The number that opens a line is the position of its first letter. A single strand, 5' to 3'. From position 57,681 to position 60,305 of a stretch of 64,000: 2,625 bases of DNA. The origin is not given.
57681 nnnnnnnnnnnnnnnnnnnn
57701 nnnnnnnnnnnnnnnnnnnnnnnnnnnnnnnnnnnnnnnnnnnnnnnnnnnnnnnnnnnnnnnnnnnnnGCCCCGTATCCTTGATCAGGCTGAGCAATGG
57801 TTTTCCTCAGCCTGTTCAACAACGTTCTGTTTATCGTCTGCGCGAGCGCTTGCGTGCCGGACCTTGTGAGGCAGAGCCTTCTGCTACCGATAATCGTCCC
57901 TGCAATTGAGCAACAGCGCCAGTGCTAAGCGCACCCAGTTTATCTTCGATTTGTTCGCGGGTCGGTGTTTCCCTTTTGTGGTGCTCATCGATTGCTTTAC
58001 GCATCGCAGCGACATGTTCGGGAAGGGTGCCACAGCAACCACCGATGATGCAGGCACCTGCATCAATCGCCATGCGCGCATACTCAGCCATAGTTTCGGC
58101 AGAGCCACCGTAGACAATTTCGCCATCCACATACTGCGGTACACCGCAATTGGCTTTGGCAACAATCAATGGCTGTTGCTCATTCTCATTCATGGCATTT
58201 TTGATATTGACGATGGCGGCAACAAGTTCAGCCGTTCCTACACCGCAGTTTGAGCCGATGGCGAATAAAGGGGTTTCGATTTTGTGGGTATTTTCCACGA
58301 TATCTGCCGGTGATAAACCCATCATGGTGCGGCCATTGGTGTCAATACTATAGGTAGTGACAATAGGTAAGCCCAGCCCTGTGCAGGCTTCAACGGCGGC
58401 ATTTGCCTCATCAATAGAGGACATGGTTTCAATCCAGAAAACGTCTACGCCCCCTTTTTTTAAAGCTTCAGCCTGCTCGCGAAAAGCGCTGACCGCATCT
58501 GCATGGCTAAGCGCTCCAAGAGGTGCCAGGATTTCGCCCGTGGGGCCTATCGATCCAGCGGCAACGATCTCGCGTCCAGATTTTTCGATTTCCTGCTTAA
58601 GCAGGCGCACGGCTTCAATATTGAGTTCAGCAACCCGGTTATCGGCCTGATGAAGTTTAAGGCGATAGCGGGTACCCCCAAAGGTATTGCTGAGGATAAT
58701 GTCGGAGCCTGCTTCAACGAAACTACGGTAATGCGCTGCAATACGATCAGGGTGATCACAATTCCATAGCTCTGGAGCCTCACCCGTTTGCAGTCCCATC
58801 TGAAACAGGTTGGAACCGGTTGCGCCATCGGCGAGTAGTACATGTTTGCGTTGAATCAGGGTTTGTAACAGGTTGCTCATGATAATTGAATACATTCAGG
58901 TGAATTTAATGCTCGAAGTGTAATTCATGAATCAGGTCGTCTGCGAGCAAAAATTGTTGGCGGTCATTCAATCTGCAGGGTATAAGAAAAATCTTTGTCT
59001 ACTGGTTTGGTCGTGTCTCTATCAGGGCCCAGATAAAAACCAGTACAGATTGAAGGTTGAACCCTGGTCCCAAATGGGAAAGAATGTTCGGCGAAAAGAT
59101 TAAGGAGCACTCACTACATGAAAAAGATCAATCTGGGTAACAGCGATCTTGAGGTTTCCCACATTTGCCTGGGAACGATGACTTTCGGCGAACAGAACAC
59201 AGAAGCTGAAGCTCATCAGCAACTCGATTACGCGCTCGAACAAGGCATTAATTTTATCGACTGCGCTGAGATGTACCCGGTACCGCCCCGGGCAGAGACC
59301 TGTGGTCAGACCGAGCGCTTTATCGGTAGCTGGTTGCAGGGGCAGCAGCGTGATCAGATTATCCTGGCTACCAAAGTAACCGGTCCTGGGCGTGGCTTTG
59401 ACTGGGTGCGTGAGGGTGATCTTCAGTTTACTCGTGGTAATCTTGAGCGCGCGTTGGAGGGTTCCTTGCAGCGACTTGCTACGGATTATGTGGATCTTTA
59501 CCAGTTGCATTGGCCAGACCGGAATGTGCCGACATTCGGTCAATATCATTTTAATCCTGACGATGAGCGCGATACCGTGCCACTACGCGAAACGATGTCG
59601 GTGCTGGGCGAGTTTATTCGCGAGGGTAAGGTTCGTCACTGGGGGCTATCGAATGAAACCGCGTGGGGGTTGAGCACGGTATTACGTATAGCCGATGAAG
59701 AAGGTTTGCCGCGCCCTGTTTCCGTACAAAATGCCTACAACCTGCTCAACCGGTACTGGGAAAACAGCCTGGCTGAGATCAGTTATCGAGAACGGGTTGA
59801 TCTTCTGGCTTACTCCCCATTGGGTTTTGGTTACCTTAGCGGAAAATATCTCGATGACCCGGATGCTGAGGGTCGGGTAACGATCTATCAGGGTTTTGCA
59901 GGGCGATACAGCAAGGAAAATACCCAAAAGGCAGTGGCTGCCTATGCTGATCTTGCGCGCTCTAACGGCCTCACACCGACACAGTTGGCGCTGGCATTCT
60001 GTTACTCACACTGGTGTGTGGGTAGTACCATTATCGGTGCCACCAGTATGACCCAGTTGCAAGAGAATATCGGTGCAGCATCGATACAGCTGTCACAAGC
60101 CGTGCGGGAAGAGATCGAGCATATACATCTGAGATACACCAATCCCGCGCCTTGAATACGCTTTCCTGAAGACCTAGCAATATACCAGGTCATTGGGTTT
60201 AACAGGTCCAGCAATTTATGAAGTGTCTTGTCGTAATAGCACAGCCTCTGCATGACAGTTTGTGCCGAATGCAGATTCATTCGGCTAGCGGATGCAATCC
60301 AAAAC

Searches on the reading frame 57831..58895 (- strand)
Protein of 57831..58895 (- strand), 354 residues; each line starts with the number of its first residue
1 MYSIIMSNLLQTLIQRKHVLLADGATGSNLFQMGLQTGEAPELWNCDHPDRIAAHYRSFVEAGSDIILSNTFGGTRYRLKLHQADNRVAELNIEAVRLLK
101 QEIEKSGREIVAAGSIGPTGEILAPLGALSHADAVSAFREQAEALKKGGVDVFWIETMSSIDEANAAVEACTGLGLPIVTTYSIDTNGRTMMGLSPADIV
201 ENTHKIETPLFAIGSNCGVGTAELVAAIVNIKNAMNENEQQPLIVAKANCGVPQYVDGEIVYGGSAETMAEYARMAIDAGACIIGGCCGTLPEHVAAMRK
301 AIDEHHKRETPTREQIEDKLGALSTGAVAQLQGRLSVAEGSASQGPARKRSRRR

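Call 89: search_protein_families(library=pfam, proteins=[window:57831-58895:-], max_evalue=0.001)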
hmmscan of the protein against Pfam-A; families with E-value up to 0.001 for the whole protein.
window:57831-58895:- (354 aa): 1 family
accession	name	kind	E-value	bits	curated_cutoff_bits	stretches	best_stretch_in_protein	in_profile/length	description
PF02574.22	S-methyl_trans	-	5.2e-61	207.4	22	1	20-302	1-283/283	Homocysteine S-methyltransferase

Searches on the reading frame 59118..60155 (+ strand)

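Call 89: search_protein_families(library=pfam, proteins=[window:59118-60155:+], max_evalue=0.001)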
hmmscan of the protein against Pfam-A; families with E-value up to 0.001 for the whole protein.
window:59118-60155:+ (345 aa): 1 family
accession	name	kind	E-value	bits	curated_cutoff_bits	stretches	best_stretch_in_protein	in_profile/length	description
PF00248.27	Aldo_ket_red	-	2.2e-68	230.9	24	1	16-335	2-288/291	Aldo/keto reductase family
